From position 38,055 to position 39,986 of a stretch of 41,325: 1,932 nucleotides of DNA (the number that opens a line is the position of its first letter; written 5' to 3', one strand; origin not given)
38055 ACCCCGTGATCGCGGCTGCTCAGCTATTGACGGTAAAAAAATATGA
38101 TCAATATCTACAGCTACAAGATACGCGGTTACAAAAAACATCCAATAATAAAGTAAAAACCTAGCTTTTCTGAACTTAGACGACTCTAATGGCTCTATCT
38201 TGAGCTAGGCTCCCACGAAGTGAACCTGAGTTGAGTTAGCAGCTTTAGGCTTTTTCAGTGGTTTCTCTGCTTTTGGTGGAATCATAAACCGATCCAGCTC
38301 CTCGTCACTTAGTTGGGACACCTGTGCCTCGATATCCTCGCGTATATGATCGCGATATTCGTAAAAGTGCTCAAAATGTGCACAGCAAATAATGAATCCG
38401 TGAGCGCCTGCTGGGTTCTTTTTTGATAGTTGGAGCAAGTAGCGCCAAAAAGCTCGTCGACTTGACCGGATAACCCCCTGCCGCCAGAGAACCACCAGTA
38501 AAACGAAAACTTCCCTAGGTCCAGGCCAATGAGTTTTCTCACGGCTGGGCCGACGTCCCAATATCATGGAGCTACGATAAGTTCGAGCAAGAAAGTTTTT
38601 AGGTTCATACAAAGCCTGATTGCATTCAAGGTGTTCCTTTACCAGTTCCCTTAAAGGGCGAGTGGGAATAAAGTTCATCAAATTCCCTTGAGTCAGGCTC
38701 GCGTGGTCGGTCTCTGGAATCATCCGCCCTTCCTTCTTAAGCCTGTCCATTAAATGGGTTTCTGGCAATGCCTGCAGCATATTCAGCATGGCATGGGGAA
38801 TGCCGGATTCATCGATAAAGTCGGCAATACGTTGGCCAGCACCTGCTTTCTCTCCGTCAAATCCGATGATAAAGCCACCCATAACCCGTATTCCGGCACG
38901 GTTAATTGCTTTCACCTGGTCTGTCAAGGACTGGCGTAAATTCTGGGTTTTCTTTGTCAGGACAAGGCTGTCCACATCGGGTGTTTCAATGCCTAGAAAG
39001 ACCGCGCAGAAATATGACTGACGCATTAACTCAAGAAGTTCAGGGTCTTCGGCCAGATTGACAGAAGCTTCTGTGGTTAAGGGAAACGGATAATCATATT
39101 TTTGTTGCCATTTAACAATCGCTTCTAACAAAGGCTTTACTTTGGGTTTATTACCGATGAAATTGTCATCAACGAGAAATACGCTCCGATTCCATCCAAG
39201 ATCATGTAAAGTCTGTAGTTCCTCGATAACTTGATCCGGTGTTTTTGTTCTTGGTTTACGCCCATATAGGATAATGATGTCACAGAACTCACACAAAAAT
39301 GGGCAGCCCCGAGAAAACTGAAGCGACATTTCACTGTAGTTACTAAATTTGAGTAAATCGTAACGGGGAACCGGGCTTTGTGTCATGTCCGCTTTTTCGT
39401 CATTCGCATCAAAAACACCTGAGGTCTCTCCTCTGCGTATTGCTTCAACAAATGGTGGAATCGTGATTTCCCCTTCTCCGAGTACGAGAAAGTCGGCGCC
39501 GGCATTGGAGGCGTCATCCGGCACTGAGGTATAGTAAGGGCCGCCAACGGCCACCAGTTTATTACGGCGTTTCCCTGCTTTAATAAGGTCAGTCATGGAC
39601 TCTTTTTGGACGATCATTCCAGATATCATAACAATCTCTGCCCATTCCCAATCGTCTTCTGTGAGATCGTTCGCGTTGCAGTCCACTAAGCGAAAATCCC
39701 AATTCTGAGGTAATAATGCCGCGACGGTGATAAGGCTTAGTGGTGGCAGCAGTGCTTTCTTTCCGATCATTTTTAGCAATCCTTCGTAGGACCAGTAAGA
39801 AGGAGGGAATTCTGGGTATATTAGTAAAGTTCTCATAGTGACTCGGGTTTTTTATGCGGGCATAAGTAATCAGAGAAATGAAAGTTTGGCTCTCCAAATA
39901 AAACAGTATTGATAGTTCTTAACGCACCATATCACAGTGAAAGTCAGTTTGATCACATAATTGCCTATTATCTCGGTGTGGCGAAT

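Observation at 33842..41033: Convergent membrane-anchored oxygenase / radical-SAM locus with no assignable pathway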

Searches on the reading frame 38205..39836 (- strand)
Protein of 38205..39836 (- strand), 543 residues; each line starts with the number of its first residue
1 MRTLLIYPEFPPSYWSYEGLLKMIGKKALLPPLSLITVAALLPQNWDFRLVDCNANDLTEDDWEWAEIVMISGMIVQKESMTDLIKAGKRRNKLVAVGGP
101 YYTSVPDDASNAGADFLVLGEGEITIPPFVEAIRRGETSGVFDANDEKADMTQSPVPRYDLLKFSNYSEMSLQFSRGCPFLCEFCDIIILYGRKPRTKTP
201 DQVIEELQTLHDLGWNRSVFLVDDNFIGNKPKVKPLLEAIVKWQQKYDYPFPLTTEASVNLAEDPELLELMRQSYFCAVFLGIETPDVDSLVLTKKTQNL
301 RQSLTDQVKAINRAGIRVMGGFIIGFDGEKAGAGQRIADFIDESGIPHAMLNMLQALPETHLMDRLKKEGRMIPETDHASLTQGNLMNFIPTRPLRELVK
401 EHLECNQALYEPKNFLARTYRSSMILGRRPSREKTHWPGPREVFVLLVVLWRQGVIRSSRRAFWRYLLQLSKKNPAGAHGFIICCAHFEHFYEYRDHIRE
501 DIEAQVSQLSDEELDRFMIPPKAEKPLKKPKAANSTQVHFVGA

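Call 3: search_protein_families(library=pfam, proteins=[window:38205-39836:-], max_evalue=0.01)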
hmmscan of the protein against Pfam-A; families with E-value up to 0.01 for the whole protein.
window:38205-39836:- (543 aa): 3 families
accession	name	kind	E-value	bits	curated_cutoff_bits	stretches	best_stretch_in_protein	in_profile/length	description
PF13282.11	DUF4070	-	4.7e-36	124.4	22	1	360-503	1-143/144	Domain of unknown function (DUF4070)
PF04055.27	Radical_SAM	-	5.6e-15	56.4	29.5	1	173-340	2-165/166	Radical SAM superfamily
PF02310.24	B12-binding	-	6.2e-11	42.6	32.1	1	30-127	12-118/121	B12 binding domain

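Call 4: search_protein_families(library=ncbifam, proteins=[window:38205-39836:-], max_evalue=0.01)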
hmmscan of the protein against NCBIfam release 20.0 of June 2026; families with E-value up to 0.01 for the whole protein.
window:38205-39836:- (543 aa): 21 families
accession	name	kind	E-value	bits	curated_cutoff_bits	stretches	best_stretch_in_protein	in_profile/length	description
TIGR04479.1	bcpD_PhpK_rSAM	subfamily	2.8e-24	85.4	600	1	165-344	236-409/504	PhpK family radical SAM P-methyltransferase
TIGR04013.1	B12_SAM_MJ_1487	hypoth_equivalog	6.9e-21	74.5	251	1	66-240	44-223/382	TIGR04013 family B12-binding domain/radical SAM domain-containing protein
TIGR04072.2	rSAM_ladder_B12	equivalog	2.8e-20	72.4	360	1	79-372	87-378/443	lipid biosynthesis B12-binding/radical SAM protein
NF050148.1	rSAM_ApyD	equivalog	1.8e-18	66.3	750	1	150-366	178-393/645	RiPP biosynthesis radical SAM protein ApyD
TIGR04014.1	B12_SAM_MJ_0865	equivalog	3.3e-18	65.7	360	1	72-365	48-357/434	methyl-coenzyme M reductase glutamine C-methyltransferase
TIGR04367.1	HpnR_B12_rSAM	equivalog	9e-17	60.7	650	1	68-305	63-315/490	hopanoid C-3 methylase HpnR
TIGR02026.1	BchE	equivalog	2.2e-16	59.8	481.35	1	29-331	19-352/497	magnesium-protoporphyrin IX monomethyl ester anaerobic oxidative cyclase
TIGR03471.1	HpnJ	equivalog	2.2e-15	56.5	577.6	1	168-388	196-409/472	hopanoid biosynthesis associated radical SAM protein HpnJ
NF038361.1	rSAM_Sden_1168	equivalog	2.3e-13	49.5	575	1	170-411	283-521/560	Sden_1168 family B12-binding radical SAM P-methyltransferase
NF033712.0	B12_rSAM_KedN5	subfamily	4.4e-08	31.8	700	1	168-331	194-357/624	KedN5 family methylcobalamin-dependent radical SAM C-methyltransferase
NF040542.1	rSAM_RCCLKC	equivalog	1.6e-07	30.8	450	1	172-324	183-330/423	arsinothricin biosynthesis radical SAM protein ArsL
TIGR03975.1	rSAM_ocin_1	subfamily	1.8e-07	30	281.85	1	113-338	181-424/606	RiPP maturation radical SAM C-methyltransferase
NF045585.1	rSAM_slr0320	equivalog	2.2e-07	29.8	775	1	170-316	236-379/511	photosystem II high light acclimation radical SAM protein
TIGR04295.1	B12_rSAM_oligo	hypoth_equivalog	5.9e-07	28.5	400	1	170-245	201-270/422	TIGR04295 family B12-binding domain-containing radical SAM protein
NF033070.1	rSAM_AprD4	equivalog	8.6e-07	28.2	500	1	144-362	163-386/456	AprD4 family radical SAM diol-dehydratase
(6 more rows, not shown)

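Call 47: find_homologous_proteins(query=window:38205-39836:-, max_evalue=1e-20)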
Query window:38205-39836:- (543 aa): 7997 proteins with E <= 1e-20 among 8000 candidates; the best 120 are listed.
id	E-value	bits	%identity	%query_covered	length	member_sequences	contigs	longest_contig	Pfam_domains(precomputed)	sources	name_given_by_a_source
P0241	0.0e+0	1205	100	96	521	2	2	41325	PF04055.28,PF13282.12,PF02310.25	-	-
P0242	0.0e+0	1027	82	99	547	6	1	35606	PF04055.28,PF13282.12,PF02310.25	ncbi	-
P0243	3.6e-257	872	71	95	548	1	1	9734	PF04055.28,PF13282.12,PF02310.25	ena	-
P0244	7.7e-246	835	67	95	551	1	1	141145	PF04055.28,PF13282.12,PF02310.25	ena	-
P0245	4.8e-241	819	67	96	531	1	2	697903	PF04055.28,PF13282.12,PF02310.25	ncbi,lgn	-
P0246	4.2e-239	813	66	96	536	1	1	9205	PF04055.28,PF13282.12,PF02310.25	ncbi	-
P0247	2.7e-225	767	63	94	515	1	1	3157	PF04055.28,PF13282.12,PF02310.25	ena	-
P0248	1.5e-224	765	65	94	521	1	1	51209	PF04055.28,PF13282.12,PF02310.25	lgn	-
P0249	3.7e-217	740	60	98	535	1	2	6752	PF04055.28,PF13282.12,PF02310.25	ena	-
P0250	4.5e-212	723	58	97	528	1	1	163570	PF04055.28,PF13282.12,PF02310.25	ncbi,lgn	-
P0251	9.6e-208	709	56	98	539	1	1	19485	PF04055.28,PF13282.12,PF02310.25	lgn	-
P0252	2.2e-205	701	57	99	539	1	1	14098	PF04055.28,PF13282.12,PF02310.25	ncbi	-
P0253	3.8e-205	701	59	95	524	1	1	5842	PF04055.28,PF13282.12,PF02310.25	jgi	-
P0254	4.2e-205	700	57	95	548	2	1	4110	PF04055.28,PF13282.12,PF02310.25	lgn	-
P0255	2.3e-203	695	57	97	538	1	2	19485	PF04055.28,PF13282.12,PF02310.25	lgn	-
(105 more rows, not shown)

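Call 54: find_encoding_contigs(protein=P0242, flank=10000, max_places=2)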
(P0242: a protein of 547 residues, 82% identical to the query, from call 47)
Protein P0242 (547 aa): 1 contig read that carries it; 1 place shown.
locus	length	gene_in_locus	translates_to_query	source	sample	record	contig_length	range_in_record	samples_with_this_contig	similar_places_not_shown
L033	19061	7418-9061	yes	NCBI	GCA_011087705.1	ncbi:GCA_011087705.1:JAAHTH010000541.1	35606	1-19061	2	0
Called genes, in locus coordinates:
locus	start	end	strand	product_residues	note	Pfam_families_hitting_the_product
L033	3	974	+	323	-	?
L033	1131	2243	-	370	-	-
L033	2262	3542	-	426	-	PF00155:Aminotran_1_2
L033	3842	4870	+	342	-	PF01073:3Beta_HSD, PF01370:Epimerase, PF02719:Polysacc_synt_2, PF04321:RmlD_sub_bind, PF05368:NmrA, PF13460:NAD_binding_10, PF16363:GDP_Man_Dehyd, PF07993:NAD_binding_4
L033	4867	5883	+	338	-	PF25973:BSH_CzcB (weak), PF25881:HH_YBHG (faint)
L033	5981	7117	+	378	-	PF03706:LPG_synthase_TM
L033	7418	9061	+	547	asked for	PF02310:B12-binding, PF04055:Radical_SAM, PF13282:DUF4070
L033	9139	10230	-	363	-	PF00355:Rieske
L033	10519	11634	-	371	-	PF04909:Amidohydro_2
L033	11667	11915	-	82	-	-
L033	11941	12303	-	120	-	PF06127:Mpo1-like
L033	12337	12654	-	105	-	PF04930:FUN14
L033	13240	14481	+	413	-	PF00999:Na_H_Exchanger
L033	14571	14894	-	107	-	-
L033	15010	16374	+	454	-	PF26314:MptA_B_family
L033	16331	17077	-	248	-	PF00535:Glycos_transf_2, PF13641:Glyco_tranf_2_3 (weak)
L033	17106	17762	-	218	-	PF04784:DUF547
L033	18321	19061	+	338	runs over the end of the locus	-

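Call 55: find_encoding_contigs(protein=P0248, flank=10000, max_places=1)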
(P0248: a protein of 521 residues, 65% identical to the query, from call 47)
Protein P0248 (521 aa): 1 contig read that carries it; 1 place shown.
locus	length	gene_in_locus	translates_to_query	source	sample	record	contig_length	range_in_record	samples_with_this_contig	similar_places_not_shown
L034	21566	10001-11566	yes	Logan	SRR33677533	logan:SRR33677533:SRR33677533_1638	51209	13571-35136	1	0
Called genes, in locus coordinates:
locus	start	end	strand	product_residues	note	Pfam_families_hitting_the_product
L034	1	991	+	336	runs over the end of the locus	PF01058:Oxidored_q6, PF14720:NiFe_hyd_SSU_C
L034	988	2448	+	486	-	PF00374:NiFeSe_Hases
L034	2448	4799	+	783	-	PF00708:Acylphosphatase, PF07503:zf-HYPF, PF01300:Sua5_yciO_yrdC, PF17788:HypF_C, PF22521:HypF_C_2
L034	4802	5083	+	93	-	PF01455:HupF_HypC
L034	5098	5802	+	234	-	PF13580:SIS_2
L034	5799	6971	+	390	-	PF01924:HypD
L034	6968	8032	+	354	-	PF00586:AIRS, PF02769:AIRS_C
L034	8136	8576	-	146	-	-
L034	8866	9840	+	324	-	PF03706:LPG_synthase_TM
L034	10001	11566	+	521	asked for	PF02310:B12-binding, PF04055:Radical_SAM, PF13282:DUF4070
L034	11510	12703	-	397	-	-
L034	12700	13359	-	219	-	PF00535:Glycos_transf_2, PF10111:Glyco_tranf_2_2, PF13641:Glyco_tranf_2_3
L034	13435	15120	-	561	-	PF03321:GH3, PF23571:GH3_M, PF23572:GH3_C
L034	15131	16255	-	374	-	PF01244:Peptidase_M19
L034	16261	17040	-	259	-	PF00106:adh_short, PF13561:adh_short_C2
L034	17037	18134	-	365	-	PF00355:Rieske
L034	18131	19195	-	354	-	PF00355:Rieske, PF19112:VanA_C (faint)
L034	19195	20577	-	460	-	PF04909:Amidohydro_2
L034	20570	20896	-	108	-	PF06127:Mpo1-like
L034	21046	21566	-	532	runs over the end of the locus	PF02310:B12-binding, PF04055:Radical_SAM, PF13282:DUF4070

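Call 60: search_solved_structures(query=L033:2262-3542:-, max_evalue=1e-20)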
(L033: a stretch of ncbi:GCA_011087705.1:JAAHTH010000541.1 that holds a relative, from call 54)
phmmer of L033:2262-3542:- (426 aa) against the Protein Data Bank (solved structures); distinct sequences matched with E-value up to 1e-20: 24.
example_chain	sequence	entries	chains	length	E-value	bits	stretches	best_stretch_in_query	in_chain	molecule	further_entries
8s1y_A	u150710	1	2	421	4.9e-39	137.5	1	9-412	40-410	8-amino-7-oxononanoate synthase/2-amino-3-ketobutyrate coenzyme A ligase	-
7poa_A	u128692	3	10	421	6.6e-39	137.1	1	9-412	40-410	8-amino-7-oxononanoate synthase/2-amino-3-ketobutyrate coenzyme A ligase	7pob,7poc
3a2b_A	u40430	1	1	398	3.7e-33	118.2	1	9-415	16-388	Serine palmitoyltransferase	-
8guh_A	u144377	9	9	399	3.7e-33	118.2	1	9-415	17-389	Serine palmitoyltransferase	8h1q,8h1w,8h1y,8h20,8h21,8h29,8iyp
7bxp_A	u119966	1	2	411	1.1e-30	110.1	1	8-411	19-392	2-amino-3-ketobutyrate coenzyme A ligase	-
7bxq_A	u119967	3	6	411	1.3e-30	109.7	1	8-411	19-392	2-amino-3-ketobutyrate coenzyme A ligase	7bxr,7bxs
8dle_A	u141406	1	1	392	3.6e-30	108.3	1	43-412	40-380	8-amino-7-oxononanoate synthase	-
1bs0_A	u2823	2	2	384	3.8e-30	108.3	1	43-411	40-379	PROTEIN (8-AMINO-7-OXONANOATE SYNTHASE) | 8-amino-7-oxononanoate synthase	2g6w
3tqx_A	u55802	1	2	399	5.4e-30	107.8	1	8-411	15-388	2-amino-3-ketobutyrate coenzyme A ligase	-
1dj9_A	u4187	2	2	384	6.3e-30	107.5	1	43-411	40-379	8-AMINO-7-OXONONANOATE SYNTHASE | 8-AMINO-7-OXONANOATE SYNTHASE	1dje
7yjo_B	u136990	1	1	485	7.2e-30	107.3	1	36-405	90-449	Long chain base biosynthesis protein 2a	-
7yjk_B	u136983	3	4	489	7.4e-30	107.3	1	36-405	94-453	Long chain base biosynthesis protein 2a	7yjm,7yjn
7v58_A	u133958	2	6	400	2.3e-29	105.6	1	2-414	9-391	2-amino-3-ketobutyrate coenzyme A ligase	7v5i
7k0i_B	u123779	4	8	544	9.4e-28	100.4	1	44-410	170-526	Serine palmitoyltransferase 2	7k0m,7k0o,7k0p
6m4n_B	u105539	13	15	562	1e-27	100.2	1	44-410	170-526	Serine palmitoyltransferase 2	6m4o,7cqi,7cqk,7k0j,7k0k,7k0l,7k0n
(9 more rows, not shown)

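Call 61: search_solved_structures(query=L033:1131-2243:-, max_evalue=1)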
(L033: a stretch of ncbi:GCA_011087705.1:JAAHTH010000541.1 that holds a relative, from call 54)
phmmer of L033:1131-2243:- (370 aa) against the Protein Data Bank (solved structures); distinct sequences matched with E-value up to 1: 0.

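Call 73: search_solved_structures(query=window:38205-39836:-, max_evalue=0.001)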
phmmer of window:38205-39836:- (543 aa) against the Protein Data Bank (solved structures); distinct sequences matched with E-value up to 0.001: 2.
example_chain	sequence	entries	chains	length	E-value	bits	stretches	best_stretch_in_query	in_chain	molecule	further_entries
9ccb_A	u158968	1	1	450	5.8e-09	38.2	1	170-367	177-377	Radical SAM core domain-containing protein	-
6fd2_B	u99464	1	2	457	1.6e-08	36.8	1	169-362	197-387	Putative apramycin biosynthetic oxidoreductase 4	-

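Call 87: search_protein_families(library=pfam, proteins=[L033:1131-2243:-, L034:11510-12703:-, L033:3-974:+], max_evalue=0.05)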
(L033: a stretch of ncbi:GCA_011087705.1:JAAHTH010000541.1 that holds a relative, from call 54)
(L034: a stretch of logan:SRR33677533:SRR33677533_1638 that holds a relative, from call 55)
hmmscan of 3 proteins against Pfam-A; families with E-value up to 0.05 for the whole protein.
L033:1131-2243:- (370 aa): 1 family
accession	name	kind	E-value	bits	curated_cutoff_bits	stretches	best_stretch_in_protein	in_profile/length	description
PF00583.31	Acetyltransf_1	-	0.0016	19.1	20.7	0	214-357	4-112/116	Acetyltransferase (GNAT) family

L034:11510-12703:- (397 aa): 1 family
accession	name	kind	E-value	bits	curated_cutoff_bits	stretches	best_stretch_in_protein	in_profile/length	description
PF13469.12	Sulfotransfer_3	-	0.0015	19.3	27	1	141-250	8-143/216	Sulfotransferase family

L033:3-974:+ (323 aa): 11 families
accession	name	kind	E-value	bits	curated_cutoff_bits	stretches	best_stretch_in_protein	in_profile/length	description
PF00005.33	ABC_tran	-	1.7e-32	113.3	25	1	21-169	2-137/137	ABC transporter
PF00027.35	cNMP_binding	-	2.7e-16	59.8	27.5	1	248-316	2-68/89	Cyclic nucleotide-binding domain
PF02463.25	SMC_N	-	3.6e-08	33.6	40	1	33-214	27-212/220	RecF/RecN/SMC N terminal domain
PF13304.12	AAA_21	-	5.4e-05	23.8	27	0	126-204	223-303/304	AAA domain, putative AbiEii toxin, Type IV TA system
PF13555.12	AAA_29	-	0.0071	16.5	27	1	29-47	22-39/61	P-loop containing region of AAA domain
PF03266.21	NTPase_1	-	0.012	15.9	23.9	0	32-51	1-20/168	NTPase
PF13481.12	AAA_25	-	0.013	15.6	27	0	29-114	32-99/195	AAA domain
PF13191.12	AAA_16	-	0.015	16.3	32.6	1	29-48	23-42/167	AAA ATPase domain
PF13401.12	AAA_22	-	0.015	16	27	0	32-123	7-74/130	AAA domain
PF01695.23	IstB_IS21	-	0.025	14.5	24.1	0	11-51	73-113/238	IstB-like ATP binding protein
PF05970.20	PIF1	-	0.039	14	25.9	0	16-54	6-47/223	PIF1-like helicase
